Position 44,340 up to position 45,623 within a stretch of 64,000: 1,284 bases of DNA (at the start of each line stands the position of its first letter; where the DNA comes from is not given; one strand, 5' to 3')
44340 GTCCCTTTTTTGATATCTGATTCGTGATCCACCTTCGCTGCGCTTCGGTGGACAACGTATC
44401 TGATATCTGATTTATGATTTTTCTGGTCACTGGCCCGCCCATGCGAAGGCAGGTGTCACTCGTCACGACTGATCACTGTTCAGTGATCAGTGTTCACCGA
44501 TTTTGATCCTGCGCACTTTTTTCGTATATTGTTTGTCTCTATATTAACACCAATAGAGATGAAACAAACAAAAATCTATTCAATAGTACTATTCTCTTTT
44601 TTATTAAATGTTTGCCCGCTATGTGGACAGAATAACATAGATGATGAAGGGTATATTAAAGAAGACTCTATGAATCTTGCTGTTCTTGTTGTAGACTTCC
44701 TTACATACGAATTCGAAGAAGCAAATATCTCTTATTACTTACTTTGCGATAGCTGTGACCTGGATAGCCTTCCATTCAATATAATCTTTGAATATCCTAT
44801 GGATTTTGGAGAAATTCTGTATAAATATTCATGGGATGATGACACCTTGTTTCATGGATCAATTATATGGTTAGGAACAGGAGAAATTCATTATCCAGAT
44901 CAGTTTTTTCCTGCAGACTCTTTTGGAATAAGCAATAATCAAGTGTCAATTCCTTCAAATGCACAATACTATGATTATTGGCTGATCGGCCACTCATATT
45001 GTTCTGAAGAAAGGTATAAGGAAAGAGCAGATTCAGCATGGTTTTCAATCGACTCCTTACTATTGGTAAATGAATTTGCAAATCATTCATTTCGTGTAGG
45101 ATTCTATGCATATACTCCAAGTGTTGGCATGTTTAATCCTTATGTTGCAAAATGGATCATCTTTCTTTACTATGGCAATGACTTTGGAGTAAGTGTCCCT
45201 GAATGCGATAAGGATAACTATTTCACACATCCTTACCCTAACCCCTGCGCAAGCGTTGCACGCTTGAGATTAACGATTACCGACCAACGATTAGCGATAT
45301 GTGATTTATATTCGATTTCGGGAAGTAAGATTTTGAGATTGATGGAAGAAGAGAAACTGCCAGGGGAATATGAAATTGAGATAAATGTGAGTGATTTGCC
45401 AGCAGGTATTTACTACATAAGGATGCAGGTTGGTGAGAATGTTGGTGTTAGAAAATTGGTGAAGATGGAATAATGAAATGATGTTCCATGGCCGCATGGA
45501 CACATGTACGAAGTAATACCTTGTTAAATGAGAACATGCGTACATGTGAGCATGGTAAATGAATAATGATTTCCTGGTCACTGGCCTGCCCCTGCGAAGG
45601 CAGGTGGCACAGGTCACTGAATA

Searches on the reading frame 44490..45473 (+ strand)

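Call 19: search_protein_families(library=pfam, proteins=[window:44490-45473:+])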
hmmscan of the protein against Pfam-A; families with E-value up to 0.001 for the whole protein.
window:44490-45473:+ (327 aa): 1 family
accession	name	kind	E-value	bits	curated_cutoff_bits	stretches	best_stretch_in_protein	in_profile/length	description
PF18962.6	Por_Secre_tail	-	6.6e-09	36.4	27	1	249-324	2-74/75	Secretion system C-terminal sorting domain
